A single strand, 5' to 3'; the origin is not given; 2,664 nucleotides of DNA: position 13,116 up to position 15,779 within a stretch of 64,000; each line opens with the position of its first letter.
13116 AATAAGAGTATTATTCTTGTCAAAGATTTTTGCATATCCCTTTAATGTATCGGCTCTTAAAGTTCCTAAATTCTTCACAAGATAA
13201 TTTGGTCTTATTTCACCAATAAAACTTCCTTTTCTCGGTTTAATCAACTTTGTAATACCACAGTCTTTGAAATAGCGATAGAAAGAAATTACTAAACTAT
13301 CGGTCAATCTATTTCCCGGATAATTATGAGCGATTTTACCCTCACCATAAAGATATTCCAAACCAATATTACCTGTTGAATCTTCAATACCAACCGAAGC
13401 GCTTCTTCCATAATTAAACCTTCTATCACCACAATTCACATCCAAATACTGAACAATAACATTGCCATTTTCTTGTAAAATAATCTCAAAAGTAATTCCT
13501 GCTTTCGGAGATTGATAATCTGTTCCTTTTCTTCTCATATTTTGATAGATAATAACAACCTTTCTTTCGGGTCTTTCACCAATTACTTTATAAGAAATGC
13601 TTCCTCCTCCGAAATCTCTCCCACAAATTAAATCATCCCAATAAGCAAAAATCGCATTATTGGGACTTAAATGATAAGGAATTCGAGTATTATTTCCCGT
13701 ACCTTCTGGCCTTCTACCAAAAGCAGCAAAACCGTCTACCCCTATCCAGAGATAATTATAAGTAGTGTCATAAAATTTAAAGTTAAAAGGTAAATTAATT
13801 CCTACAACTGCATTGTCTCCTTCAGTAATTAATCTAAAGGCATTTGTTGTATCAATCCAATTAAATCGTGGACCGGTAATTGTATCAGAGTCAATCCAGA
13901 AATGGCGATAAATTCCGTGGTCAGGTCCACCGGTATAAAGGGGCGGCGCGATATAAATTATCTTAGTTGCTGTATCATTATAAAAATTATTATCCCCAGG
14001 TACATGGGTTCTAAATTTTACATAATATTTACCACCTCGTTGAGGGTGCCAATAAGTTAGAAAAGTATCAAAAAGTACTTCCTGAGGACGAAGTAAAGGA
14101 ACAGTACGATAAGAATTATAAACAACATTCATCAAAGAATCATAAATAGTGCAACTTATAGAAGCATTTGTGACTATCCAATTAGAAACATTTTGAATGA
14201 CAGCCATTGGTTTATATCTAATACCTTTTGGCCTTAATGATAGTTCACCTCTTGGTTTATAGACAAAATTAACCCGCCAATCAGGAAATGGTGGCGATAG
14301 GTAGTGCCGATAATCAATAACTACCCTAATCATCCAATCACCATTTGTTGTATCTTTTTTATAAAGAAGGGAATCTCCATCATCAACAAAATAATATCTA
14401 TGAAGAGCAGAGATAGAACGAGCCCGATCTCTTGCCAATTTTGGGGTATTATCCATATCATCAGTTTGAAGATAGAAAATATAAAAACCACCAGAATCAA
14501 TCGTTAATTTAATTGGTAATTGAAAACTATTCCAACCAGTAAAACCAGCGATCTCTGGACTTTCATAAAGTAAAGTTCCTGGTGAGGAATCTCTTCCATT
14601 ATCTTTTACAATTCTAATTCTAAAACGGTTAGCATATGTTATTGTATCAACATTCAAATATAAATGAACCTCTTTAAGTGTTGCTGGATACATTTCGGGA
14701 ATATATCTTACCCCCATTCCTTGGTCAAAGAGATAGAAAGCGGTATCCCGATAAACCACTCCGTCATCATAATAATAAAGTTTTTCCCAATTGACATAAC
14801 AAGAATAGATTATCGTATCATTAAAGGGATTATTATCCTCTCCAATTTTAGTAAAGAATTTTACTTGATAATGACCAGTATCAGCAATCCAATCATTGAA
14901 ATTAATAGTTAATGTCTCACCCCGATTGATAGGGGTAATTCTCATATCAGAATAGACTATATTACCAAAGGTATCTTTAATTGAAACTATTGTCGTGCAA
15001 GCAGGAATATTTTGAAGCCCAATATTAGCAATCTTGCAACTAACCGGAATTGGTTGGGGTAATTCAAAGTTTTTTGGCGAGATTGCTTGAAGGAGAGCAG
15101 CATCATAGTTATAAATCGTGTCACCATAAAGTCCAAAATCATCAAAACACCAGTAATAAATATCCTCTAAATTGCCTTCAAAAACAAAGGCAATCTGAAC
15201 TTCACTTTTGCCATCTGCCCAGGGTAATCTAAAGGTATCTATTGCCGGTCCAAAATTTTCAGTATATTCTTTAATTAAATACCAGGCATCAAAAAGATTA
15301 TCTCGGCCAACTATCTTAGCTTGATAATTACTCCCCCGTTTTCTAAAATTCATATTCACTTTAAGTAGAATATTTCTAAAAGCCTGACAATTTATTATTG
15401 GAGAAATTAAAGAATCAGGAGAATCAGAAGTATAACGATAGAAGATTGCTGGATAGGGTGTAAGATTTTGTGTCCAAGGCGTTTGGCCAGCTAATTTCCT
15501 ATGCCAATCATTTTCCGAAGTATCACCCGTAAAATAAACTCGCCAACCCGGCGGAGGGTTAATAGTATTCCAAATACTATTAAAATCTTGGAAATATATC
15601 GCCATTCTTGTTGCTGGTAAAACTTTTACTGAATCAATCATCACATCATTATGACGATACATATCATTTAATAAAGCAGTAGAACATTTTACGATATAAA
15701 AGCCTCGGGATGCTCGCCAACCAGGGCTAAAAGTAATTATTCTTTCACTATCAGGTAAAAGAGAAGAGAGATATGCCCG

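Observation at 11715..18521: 2268-aa T9SS cargo protein with ten CARDB-like repeats and a Kelch-like propeller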

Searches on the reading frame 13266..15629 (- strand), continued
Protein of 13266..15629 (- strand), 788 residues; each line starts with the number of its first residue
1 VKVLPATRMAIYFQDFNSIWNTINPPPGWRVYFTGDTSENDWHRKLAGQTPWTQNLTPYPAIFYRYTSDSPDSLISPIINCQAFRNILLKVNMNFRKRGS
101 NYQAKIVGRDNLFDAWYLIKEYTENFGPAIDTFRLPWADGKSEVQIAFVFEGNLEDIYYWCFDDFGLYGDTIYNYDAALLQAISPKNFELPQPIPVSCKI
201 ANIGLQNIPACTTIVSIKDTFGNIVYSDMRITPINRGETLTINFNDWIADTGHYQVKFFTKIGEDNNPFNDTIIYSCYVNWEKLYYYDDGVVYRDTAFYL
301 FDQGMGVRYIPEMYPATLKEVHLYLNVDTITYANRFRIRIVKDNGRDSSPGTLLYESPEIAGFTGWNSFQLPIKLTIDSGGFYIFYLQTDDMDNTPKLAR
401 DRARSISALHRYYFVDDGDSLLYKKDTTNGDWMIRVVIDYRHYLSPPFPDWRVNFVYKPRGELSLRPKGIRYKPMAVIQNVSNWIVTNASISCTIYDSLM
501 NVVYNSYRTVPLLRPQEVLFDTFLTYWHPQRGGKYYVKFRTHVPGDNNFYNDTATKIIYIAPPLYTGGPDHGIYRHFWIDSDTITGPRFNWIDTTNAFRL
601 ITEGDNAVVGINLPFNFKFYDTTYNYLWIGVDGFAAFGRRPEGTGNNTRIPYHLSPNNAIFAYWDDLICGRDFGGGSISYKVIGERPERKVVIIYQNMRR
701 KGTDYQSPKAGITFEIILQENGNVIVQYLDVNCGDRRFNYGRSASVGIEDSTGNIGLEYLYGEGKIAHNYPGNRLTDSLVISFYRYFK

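Call 42: fold_search(model_id=the predicted structure, library=pdb)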
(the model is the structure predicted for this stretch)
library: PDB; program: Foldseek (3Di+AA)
matches with E <= 10: 1620; with E <= 0.001: 204
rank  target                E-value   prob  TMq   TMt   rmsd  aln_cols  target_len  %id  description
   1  8coe_C                8.4e-10  1.00  0.13  0.15  31.8       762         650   10  complement C5 in complex with the LCP0195 nanobody (released 2024-01-03)
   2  8b0g_A                1.1e-09  1.00  0.14  0.10  32.8       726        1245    9  2C9, C5b9-CD59 structure (released 2023-02-22)
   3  8cml_E                1.1e-09  1.00  0.13  0.15  32.3       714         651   10  Cryo-EM structure of complement C5 in complex with nanobodies UNbC5-1 and UNbC5-2 (released 2023-09-27)
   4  7ad7_B                1.5e-09  1.00  0.13  0.15  29.6       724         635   11  Crystal structure of human complement C5 in complex with the K8 bovine knob domain peptide. (released 2021-03-10)
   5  5i5k_A                1.6e-09  1.00  0.14  0.08  31.3       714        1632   11  Structure of complement C5 in complex with eculizumab (released 2016-03-16)
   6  5hcc_B                1.6e-09  1.00  0.13  0.15  29.6       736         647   10  Ternary complex of human Complement C5 with Ornithodoros moubata OmCI and Dermacentor andersoni RaCI3. (released 2016-03-30)
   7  6h04_A                1.7e-09  1.00  0.14  0.10  30.6       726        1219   11  Closed conformation of the Membrane Attack Complex (released 2018-12-19)
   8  5i5k_B                3.2e-09  1.00  0.14  0.08  32.2       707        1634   10  Structure of complement C5 in complex with eculizumab (released 2016-03-16)
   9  7ad6_B                3.2e-09  1.00  0.12  0.14  28.8       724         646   10  Crystal structure of human complement C5 in complex with the K92 bovine knob domain peptide. (released 2021-03-10)
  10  9u61_C                3.2e-09  1.00  0.13  0.15  33.0       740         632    9  CP/MBL pathways C3 convertase C4b2a and C3 complex (released 2026-01-14)
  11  3pvm_A                6.7e-09  1.00  0.13  0.08  30.2       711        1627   10  Structure of Complement C5 in Complex with CVF (released 2011-01-19)
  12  8eok_G                7.0e-09  1.00  0.12  0.14  29.6       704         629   10  Structure of the C3bB proconvertase in complex with lufaxin and factor Xa (released 2023-08-30)
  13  3prx_A                8.1e-09  1.00  0.14  0.08  31.9       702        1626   11  Structure of Complement C5 in Complex with CVF and SSL7 (released 2011-01-19)
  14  6h03_A                9.7e-09  1.00  0.13  0.09  30.8       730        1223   11  OPEN CONFORMATION OF THE MEMBRANE ATTACK COMPLEX (released 2018-12-19)
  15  6rqj_B                1.2e-08  1.00  0.12  0.14  29.4       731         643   10  Structure of human complement C5 complexed with tick inhibitors OmCI, RaCI1 and CirpT1 (released 2020-01-08)
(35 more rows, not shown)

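Call 63: search_protein_representatives(alignment_id=A1)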
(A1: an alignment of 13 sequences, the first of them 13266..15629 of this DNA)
Query: 13 sequences, 795 profile positions. Proteins with E-value up to 0.001 (for the whole library): 16819; up to 1e-10: 8605; up to 1e-30: 907. The best 150 are listed.
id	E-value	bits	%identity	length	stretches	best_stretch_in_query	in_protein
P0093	0.0e+00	1418.2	-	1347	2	2-795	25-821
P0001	0.0e+00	1347.1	-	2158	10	7-795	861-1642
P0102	0.0e+00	1194.0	-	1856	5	11-794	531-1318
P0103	1.1e-258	876.8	-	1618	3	12-794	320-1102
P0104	4.3e-245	831.8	-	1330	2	6-792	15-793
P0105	8.3e-238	807.8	-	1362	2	4-792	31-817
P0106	1.1e-227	774.3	-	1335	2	4-794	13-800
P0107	2.3e-224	763.3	-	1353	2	6-793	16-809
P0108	1.6e-222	757.2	-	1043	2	2-794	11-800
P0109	7.1e-220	748.5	-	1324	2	7-793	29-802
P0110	2.8e-218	743.2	-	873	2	7-794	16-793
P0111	2.7e-213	726.7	-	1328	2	11-794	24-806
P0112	1.3e-205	701.3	-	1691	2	6-793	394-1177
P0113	4.9e-205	699.4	-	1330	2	8-793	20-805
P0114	1.2e-199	681.5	-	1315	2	7-793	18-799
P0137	1.4e-99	350.6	-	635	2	462-794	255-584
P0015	2.1e-79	283.9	-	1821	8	564-791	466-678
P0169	5.2e-77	276.0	-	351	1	545-791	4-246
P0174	1.5e-75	271.1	-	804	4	575-771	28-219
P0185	4.9e-73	262.8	-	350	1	567-792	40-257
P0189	4.3e-72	259.7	-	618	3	590-775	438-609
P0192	2.0e-71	257.5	-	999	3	575-771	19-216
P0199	1.0e-70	255.2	-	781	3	603-771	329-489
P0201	3.3e-70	253.5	-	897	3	567-782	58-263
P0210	1.2e-68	248.3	-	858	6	565-782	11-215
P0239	1.3e-63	231.6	-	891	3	590-763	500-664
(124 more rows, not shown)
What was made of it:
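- The NIDO-like domain is very widespread, with more than 900 representative proteins at E<=1e-30 (call 63).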

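Call 65: search_protein_families(library=pfam, proteins=[P0169, P0185, P0174, P0189, P0199, P0137, P0210, P0201, P0192, P0239], max_evalue=0.001)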
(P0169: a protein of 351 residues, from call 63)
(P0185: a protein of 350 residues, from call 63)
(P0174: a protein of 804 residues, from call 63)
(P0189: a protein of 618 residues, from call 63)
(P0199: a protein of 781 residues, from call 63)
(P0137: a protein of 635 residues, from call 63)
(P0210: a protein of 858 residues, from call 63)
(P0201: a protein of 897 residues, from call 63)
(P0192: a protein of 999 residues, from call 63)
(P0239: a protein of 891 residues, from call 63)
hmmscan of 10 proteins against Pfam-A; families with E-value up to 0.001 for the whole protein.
P0169 (351 aa): 1 family
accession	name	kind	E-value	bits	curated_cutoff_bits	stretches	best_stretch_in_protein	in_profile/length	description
PF13860.13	FlgD_ig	-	1.1e-06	28.9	27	1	285-339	22-76/79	FlgD Ig-like domain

P0185 (350 aa): 0 families

P0174 (804 aa): 1 family
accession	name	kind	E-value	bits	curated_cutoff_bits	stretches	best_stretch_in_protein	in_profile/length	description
PF06119.19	NIDO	-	1.6e-06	28.7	25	0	406-451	1-42/186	Nidogen-like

P0189 (618 aa): 0 families

P0199 (781 aa): 6 families
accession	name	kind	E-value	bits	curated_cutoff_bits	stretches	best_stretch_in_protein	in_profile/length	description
PF13620.12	CarboxypepD_reg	-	4.8e-13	49.7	32.3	2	223-278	1-59/82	Carboxypeptidase regulatory-like domain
PF13715.12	CarbopepD_reg_2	-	5.2e-09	36.4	32.2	1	224-277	1-54/88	CarboxypepD_reg-like domain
PF17210.9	SdrD_B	-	1e-06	29.3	29.7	1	236-274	23-65/112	SdrD B-like domain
PF06119.19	NIDO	-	2.4e-06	28.1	25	0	78-125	3-46/186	Nidogen-like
PF17802.7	SpaA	-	9.8e-06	26.1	23.1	0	231-271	10-56/91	Prealbumin-like fold domain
PF09430.16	EMC7_beta-sandw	-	4.9e-05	23.9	26.6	0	238-273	8-45/122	ER membrane protein complex subunit 7, beta-sandwich domain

P0137 (635 aa): 1 family
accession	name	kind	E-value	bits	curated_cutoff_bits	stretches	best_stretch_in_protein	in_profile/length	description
PF08309.17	LVIVD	-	1.9e-13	49.9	20.2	2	176-210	5-39/42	LVIVD repeat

P0210 (858 aa): 2 families
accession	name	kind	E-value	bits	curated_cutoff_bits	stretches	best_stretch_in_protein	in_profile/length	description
PF13860.13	FlgD_ig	-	5.1e-09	36.4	27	1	783-841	12-71/79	FlgD Ig-like domain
PF07705.17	CARDB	-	2.3e-06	28.2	22.7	0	343-419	11-86/101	CARDB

P0201 (897 aa): 6 families
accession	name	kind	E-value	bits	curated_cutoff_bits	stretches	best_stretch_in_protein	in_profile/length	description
PF13964.12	Kelch_6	-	5.9e-18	64.6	25.3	0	716-754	7-50/50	Kelch motif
PF24681.1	Kelch_KLHDC2_KLHL20_DRC7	-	5.9e-10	39.2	50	2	520-676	68-221/221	KLHDC2/KLHL20/DRC7 Kelch-repeats domain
PF18962.6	Por_Secre_tail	-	1e-09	39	27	1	820-885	2-64/75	Secretion system C-terminal sorting domain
PF24981.1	Beta-prop_ATRN-LZTR1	-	7.7e-08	32.4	50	0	609-684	38-122/289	Attractin/LZTR1 beta-propeller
PF05221.23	AdoHcyase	-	9.7e-06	25.4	25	0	608-655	79-129/299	S-adenosyl-L-homocysteine hydrolase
PF07705.17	CARDB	-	6.2e-05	23.6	22.7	0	288-370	13-95/101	CARDB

P0192 (999 aa): 2 families
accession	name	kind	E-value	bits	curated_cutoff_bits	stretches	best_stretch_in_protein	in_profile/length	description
PF06119.19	NIDO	-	1.8e-10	41.6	25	0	406-451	2-44/186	Nidogen-like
PF18962.6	Por_Secre_tail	-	1.7e-05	25.5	27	1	921-996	3-74/75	Secretion system C-terminal sorting domain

P0239 (891 aa): 1 family
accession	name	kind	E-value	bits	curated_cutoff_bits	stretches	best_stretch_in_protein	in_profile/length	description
PF06119.19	NIDO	-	1.4e-22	81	25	2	336-392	1-54/186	Nidogen-like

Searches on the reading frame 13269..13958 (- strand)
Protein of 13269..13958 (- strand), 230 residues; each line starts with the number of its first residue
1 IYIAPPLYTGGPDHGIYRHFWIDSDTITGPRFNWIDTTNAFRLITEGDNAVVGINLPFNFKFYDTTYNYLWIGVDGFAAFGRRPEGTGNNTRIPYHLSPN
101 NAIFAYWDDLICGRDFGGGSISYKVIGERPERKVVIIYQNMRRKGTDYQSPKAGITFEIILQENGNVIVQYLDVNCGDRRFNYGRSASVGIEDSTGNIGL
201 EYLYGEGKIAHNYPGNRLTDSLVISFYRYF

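Call 8: search_protein_families(library=pfam, proteins=[window:13269-13958:-], max_evalue=10)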
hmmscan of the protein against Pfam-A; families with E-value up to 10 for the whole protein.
seq(230 aa): 0 families

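Call 9: search_protein_families(library=ncbifam, proteins=[window:13269-13958:-], max_evalue=10)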
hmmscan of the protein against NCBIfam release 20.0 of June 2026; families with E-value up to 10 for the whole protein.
seq(230 aa): 0 families

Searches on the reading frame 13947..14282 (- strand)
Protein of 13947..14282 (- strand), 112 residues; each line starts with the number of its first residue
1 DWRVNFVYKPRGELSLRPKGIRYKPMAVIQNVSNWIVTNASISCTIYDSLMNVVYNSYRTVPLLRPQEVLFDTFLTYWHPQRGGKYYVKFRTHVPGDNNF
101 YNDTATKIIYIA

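Call 8: search_protein_families(library=pfam, proteins=[window:13947-14282:-], max_evalue=10)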
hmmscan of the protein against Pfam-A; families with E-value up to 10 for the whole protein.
seq(112 aa): 1 family
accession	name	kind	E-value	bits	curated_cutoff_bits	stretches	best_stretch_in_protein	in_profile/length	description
PF23304.1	GAE_BBS1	-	0.12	13.1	27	1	23-68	14-59/105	Bardet-Biedl syndrome 1 protein, GAE domain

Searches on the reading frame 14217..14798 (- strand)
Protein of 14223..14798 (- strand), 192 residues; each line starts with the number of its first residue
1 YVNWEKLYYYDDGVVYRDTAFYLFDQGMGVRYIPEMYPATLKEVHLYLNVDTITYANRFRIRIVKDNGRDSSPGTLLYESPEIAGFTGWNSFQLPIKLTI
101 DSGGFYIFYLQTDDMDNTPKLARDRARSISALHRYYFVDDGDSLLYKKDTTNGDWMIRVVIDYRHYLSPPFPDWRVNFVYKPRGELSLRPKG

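Call 8: search_protein_families(library=pfam, proteins=[window:14223-14798:-], max_evalue=10)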
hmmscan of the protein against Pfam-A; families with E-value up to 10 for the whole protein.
seq(192 aa): 0 families

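Call 9: search_protein_families(library=ncbifam, proteins=[window:14223-14798:-], max_evalue=10)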
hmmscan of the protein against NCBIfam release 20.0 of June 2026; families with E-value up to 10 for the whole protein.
seq(192 aa): 2 families
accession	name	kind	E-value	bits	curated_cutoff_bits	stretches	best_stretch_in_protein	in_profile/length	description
NF041539.1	choice_anch_R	domain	0.095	12.7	30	1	37-112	30-103/155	choice-of-anchor R domain-containing protein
NF007349.0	PRK09840.1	equivalog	0.14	10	686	1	68-113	648-690/760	catecholate siderophore receptor Fiu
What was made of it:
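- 14217..14786 (-): Domain B, aa 1246-1435: lectin/CBM/PHR-like beta-jelly-roll with no sequence family. The only sequence hint is choice-of-anchor R at E 0.095 (call 9).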

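Call 49: search_solved_structures(query=A2, max_evalue=10, show_alignments=2)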
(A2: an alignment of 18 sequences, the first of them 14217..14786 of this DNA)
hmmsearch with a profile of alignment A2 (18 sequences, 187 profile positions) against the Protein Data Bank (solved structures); distinct sequences matched with E-value up to 10: 1.
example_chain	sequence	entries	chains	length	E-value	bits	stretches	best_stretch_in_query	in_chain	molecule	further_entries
1bru_P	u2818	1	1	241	0.31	13.8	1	45-92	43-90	ELASTASE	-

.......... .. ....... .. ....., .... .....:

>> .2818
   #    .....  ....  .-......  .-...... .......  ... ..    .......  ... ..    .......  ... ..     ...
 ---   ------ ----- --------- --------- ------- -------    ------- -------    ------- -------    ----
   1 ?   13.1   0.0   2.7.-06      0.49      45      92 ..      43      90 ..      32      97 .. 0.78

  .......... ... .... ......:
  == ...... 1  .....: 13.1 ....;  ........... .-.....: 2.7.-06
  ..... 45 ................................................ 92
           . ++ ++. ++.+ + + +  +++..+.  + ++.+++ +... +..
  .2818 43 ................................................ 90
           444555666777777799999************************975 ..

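Call 53: predict_structure(alignment_id=A2)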
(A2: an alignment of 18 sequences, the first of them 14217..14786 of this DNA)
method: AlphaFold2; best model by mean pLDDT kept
length: 190 residues; sequences in the alignment: 18
mean_pLDDT: 75.0   pTM: 0.73
mean pLDDT of the five models: 75.0, 74.1, 68.9, 65.7, 61.8
residues with pLDDT >= 90: 41; 70-90: 84; 50-70: 37; < 50: 28
segments of 3 or more residues with pLDDT < 50: 125-128, 167-190
pLDDT, mean of each block of 10 residues (from residue 1): 59 77 86 88 83 89 88 93 88 91 87 78 55 67 75 83 53 41 42
secondary structure, 60 per line:
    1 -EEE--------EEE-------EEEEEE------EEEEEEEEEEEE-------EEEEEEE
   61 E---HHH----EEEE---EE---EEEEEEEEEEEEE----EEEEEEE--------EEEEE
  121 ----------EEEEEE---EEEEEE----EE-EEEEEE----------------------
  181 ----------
elements in order: E2-4 E13-15 E23-28 E35-46 E54-61 E72-75 E84-96 E101-107 E116-120 E131-136 E140-145 E153-158
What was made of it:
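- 14217..14786 (-): The AlphaFold2 model has pLDDT 75 and pTM 0.73 (call 53).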

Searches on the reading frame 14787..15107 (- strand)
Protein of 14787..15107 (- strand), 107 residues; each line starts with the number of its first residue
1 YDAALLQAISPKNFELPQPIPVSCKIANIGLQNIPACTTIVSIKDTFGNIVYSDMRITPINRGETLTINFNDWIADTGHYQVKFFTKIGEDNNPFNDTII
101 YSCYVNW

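Call 8: search_protein_families(library=pfam, proteins=[window:14787-15107:-], max_evalue=10)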
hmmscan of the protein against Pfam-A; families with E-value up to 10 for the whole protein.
seq(107 aa): 2 families
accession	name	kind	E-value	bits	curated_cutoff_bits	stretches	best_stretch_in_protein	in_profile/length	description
PF07705.17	CARDB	-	2.8e-06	27.9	22.7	1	10-84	11-81/101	CARDB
PF11589.14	DUF3244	-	0.0042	17.5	25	1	27-87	29-86/96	Domain of unknown function (DUF3244)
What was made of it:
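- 14787..15071 (-): CARDB-like spacer domain 10, aa 1151-1245. Pfam CARDB E 2.8e-6, 27.9 bits, above the cut-off of 22.7 (call 8).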
